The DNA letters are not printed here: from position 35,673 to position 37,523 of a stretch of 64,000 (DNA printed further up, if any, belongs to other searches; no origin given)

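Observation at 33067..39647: Tandem duplicated module of a PP-loop ATP pyrophosphatase and an S8 peptidase with a Cys-rich tail, next to vWA and CxxC proteins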

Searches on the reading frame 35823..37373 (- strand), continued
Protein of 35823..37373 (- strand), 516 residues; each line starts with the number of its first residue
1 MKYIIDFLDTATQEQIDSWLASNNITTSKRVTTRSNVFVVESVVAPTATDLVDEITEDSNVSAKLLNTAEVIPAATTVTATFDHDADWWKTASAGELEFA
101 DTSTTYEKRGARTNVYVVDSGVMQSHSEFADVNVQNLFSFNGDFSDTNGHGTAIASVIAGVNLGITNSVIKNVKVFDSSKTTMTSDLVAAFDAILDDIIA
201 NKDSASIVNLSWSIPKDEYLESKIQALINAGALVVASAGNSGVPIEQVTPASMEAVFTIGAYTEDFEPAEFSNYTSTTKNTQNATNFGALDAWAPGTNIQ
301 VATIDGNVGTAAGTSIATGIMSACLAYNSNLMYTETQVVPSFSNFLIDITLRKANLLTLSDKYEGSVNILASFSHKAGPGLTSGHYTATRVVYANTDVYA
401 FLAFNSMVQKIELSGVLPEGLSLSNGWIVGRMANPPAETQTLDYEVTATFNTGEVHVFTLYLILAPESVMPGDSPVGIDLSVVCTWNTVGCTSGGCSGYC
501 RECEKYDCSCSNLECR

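Call 56: find_encoding_contigs(protein=P0103, flank=8000, max_places=2)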
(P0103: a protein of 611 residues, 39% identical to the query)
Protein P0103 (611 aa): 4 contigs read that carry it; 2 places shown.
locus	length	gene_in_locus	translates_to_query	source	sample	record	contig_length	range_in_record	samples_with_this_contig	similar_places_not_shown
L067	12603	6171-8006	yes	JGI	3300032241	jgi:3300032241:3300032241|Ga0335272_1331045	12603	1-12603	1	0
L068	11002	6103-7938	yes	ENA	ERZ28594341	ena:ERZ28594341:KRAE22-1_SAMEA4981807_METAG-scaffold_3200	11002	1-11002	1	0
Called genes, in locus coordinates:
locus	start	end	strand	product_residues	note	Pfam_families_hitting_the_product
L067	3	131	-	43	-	?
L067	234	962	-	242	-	-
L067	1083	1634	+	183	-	PF05118:Asp_Arg_Hydrox (weak)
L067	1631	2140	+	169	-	-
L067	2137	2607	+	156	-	PF00583:Acetyltransf_1, PF13508:Acetyltransf_7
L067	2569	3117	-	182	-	PF20043:DUF6445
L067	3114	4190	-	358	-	PF00535:Glycos_transf_2 (weak), PF07719:TPR_2 (faint), PF13428:TPR_14 (faint)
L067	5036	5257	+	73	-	PF19668:DUF6171 (weak)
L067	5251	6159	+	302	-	-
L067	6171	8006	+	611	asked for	PF00082:Peptidase_S8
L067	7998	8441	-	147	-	PF10504:DUF2452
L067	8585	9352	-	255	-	PF04488:Gly_transf_sug, PF04572:Gb3_synth (faint)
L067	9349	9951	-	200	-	-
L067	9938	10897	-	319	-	-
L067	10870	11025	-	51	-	-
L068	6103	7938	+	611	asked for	PF00082:Peptidase_S8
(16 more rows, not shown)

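Call 72: find_related_loci(query=A2, collection=viral_contigs, flank=5000)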
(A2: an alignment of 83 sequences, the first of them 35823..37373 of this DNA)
Query A2 (516 aa) in viral_contigs; peptide patterns used: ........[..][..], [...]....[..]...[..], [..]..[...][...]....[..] (x = any residue, [..] = any of these).
128 stretches matched a pattern; 86 encode a relative of the query (tblastn E <= 1e-3); the best 80 are kept; 77 distinct loci.
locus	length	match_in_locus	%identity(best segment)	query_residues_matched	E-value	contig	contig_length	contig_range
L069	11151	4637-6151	49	1-510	7e-162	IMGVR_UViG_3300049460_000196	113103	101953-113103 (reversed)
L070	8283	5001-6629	36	1-516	1e-95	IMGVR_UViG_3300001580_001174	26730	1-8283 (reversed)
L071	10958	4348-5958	38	1-515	2e-93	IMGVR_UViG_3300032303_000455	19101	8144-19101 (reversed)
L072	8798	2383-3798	41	1-460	9e-93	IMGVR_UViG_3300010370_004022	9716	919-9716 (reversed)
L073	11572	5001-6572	36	1-515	9e-93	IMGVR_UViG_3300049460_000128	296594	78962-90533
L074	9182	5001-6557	37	1-516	1e-90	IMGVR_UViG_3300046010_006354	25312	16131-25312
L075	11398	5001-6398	38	1-466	1e-89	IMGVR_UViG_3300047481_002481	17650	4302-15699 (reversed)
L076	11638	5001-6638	38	1-510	1e-87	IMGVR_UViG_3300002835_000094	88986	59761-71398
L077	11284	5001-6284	41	3-418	2e-86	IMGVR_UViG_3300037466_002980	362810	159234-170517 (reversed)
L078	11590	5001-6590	36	1-515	8e-86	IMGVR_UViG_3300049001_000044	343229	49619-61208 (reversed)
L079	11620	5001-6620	35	1-510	1e-85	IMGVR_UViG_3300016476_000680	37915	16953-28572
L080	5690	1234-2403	41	1-373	7e-84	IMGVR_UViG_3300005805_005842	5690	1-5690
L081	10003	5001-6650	34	1-510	2e-83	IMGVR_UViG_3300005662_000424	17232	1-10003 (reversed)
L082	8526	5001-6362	37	1-430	1e-83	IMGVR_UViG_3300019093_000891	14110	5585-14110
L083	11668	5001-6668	34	1-511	1e-81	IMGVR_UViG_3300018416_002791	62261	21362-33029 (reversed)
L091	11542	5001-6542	36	1-484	5e-78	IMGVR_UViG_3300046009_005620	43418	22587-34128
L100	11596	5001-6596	34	2-511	1e-69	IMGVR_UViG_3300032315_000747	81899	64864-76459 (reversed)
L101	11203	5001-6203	39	1-373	6e-69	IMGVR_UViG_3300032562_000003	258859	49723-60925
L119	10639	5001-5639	36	115-329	8e-34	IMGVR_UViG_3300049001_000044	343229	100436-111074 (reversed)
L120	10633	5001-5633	37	107-325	1e-33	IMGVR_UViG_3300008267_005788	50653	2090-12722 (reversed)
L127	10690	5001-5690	36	87-316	1e-30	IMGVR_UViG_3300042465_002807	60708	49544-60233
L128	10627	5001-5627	38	110-325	3e-30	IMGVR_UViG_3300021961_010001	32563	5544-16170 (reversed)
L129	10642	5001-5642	35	105-325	2e-29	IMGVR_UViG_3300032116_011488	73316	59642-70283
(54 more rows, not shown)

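Call 75: search_dna_similar(query=L128:4737-6242:+, collection=phages, mode=protein, max_rows=15, max_evalue=0.00001)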
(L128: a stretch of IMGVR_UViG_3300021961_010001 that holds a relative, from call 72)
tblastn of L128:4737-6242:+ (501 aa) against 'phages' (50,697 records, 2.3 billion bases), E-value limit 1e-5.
Records with a match: 59; places in all: 59; records where one place covers at least 80% of the query: 0.
Best place of each record, by identity: <60% 59.
By first word of the organism name: Bacillus 48; Acinetobacter 2; Agrobacterium 2; Xanthomonas 2; Variovorax 1; Sinorhizobium 1; Bacteriophage 1; Moorella 1; Enterococcus 1.
By host as written in the record: Bacillus anthracis Sterne 10; Bacillus anthracis 7; Bacillus subtilis 7; Bacillus cereus 6; - 3; Agrobacterium tumefaciens C58 2; Xanthomonas translucens pv. translucens (DSM 18974) 2; Bacillus cereus VKM B-370 2; and 16 more.
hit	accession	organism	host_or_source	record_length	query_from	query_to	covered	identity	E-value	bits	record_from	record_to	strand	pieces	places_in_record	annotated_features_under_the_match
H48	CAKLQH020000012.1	Acinetobacter phage MD-2021a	not known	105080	67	395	66%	30.0%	1e-24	114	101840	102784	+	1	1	Extracellular serine proteinase precursor | ychM_2: putative sulfate transporter YchM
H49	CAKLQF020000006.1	Acinetobacter phage MD-2021a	not known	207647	67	395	66%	30.0%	1e-24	114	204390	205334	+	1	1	Extracellular serine proteinase precursor | ychM_2: putative sulfate transporter YchM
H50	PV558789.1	Variovorax phage V45iii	Variovorax sp. SCN45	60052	14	314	60%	27.2%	6e-9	65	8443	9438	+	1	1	record has no annotation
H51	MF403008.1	Agrobacterium phage Atu_ph07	Agrobacterium tumefaciens C58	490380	37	317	56%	27.2%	8e-11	71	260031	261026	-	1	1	extracellular serine proteinase precursor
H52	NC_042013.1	Agrobacterium phage Atu_ph07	Agrobacterium tumefaciens C58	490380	37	317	56%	27.2%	8e-11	71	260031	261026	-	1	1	protease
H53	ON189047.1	Xanthomonas phage Mallos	Xanthomonas translucens pv. translucens ...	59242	15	303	58%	26.1%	8e-9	64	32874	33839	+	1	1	protease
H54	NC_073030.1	Xanthomonas phage Mallos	Xanthomonas translucens pv. translucens ...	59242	15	303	58%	26.1%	8e-9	64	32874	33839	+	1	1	protease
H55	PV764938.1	Sinorhizobium phage Phosso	Sinohrizobium meliloti NRRL L-50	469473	35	320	57%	26.0%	5e-15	84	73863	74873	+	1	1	S8 family peptidase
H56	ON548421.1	Bacillus phage vB_BanS-Thrax5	Bacillus anthracis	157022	67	308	48%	29.3%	7e-10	68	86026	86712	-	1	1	peptidase S8 family protein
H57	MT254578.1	Bacillus phage Izhevsk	Bacillus cereus VKM B-370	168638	67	308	48%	28.9%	2e-10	69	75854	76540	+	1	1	serine peptidase S8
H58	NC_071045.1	Bacillus phage Izhevsk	Bacillus cereus VKM B-370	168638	67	308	48%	28.9%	2e-10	69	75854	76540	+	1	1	protease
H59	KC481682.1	Bacillus phage vB_BanS-Tsamsa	Bacillus anthracis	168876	67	308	48%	28.9%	4e-10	69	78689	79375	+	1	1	hypothetical protein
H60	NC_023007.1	Bacillus phage vB_BanS-Tsamsa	Bacillus anthracis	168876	67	308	48%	28.9%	4e-10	69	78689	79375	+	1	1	protease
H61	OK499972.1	Bacillus phage vB_BanS_Chewbecca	Bacillus anthracis Sterne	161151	67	307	48%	29.0%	7e-11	71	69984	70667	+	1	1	serine peptidase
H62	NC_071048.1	Bacillus phage vB_BanS_Chewbecca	Bacillus anthracis Sterne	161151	67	307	48%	29.0%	7e-11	71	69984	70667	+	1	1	protease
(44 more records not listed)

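Call 82: search_protein_families(library=pfam, proteins=[L120:4149-4724:+, L129:4162-4728:+, L129:1927-2508:+, L120:6941-7180:+, L120:4743-6248:+, L119:3662-4612:+, L119:4641-6215:+], max_evalue=0.01)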
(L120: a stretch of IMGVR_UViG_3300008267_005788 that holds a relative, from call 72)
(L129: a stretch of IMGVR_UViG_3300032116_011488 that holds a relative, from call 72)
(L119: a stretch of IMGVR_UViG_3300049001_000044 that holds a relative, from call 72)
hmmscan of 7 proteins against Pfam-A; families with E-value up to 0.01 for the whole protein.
L120:4149-4724:+ (191 aa): 2 families
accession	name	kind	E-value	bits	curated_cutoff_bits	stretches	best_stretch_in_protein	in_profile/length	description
PF06508.19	QueC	-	8.7e-10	38.9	22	1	130-186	151-208/210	Queuosine biosynthesis protein QueC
PF01171.26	ATP_bind_3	-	0.00076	19.7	27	0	12-35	2-25/182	PP-loop family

L129:4162-4728:+ (188 aa): 4 families
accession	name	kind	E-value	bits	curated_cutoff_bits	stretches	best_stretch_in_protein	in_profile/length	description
PF06508.19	QueC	-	0.00012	22.1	22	0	14-39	4-29/210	Queuosine biosynthesis protein QueC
PF24167.1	DUF7411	-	0.00037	20.6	28.7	1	12-104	3-86/194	Family of unknown function (DUF7411)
PF01171.26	ATP_bind_3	-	0.0009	19.4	27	0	14-52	4-44/182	PP-loop family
PF03054.22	tRNA_Me_trans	-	0.0087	16.2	20.6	0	11-46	2-35/202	tRNA methyl transferase HUP domain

L129:1927-2508:+ (193 aa): 2 families
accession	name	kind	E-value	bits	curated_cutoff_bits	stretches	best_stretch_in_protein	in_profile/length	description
PF06508.19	QueC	-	1.8e-06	28.1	22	1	129-185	153-209/210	Queuosine biosynthesis protein QueC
PF00733.27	Asn_synthase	-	0.00024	21.3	21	1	17-48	19-50/354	Asparagine synthase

L120:6941-7180:+ (79 aa): 0 families

L120:4743-6248:+ (501 aa): 1 family
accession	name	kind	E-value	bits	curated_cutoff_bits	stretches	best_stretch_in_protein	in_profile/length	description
PF00082.27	Peptidase_S8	-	1.5e-25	90.5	21.8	1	92-323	3-275/288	Subtilase family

L119:3662-4612:+ (316 aa): 1 family
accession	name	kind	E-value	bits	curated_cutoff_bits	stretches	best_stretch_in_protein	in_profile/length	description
PF03054.22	tRNA_Me_trans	-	0.00061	19.9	20.6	1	64-110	4-47/202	tRNA methyl transferase HUP domain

L119:4641-6215:+ (524 aa): 1 family
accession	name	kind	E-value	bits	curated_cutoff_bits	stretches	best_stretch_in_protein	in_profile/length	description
PF00082.27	Peptidase_S8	-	3.4e-18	66.4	21.8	1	119-349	4-273/288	Subtilase family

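Call 92: search_protein_families(library=pfam, proteins=[L127:6318-6782:+, L091:8955-9443:+, L100:8969-9409:+, L101:5001-6884:+, P0142], max_evalue=0.01)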
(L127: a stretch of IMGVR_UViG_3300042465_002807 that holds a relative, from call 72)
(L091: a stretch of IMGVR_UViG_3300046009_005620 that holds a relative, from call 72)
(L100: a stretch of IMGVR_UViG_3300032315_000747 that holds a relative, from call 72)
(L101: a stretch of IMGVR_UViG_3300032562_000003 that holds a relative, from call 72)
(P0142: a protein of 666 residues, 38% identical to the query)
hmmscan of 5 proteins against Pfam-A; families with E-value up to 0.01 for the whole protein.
L127:6318-6782:+ (154 aa): 4 families
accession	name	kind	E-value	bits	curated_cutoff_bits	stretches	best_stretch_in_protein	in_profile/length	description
PF00583.31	Acetyltransf_1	-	1.7e-11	44.9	20.7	1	12-123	10-116/116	Acetyltransferase (GNAT) family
PF13508.13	Acetyltransf_7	-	4.7e-09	36.9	27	1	48-124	6-83/84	Acetyltransferase (GNAT) domain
PF13673.13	Acetyltransf_10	-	3.4e-07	30.7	23.6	1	44-131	30-115/128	Acetyltransferase (GNAT) domain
PF13527.13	Acetyltransf_9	-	0.00014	22.3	25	1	46-124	42-125/127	Acetyltransferase (GNAT) domain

L091:8955-9443:+ (162 aa): 0 families

L100:8969-9409:+ (146 aa): 0 families

L101:5001-6884:+ (627 aa): 2 families
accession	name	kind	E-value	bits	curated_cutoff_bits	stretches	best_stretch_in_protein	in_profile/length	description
PF00082.27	Peptidase_S8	-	3.2e-16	59.9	21.8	1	114-351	3-273/288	Subtilase family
PF13884.11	Peptidase_S74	-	5.1e-05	23.9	22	1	552-593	1-50/58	Chaperone of endosialidase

P0142 (666 aa): 2 families
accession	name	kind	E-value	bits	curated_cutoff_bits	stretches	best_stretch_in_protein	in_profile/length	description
PF00082.27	Peptidase_S8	-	1.1e-17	64.7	21.8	1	113-336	1-257/288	Subtilase family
PF19216.5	CoV_NSP15_M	-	0.0079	16.9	25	0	349-385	12-50/118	Coronavirus replicase NSP15, middle domain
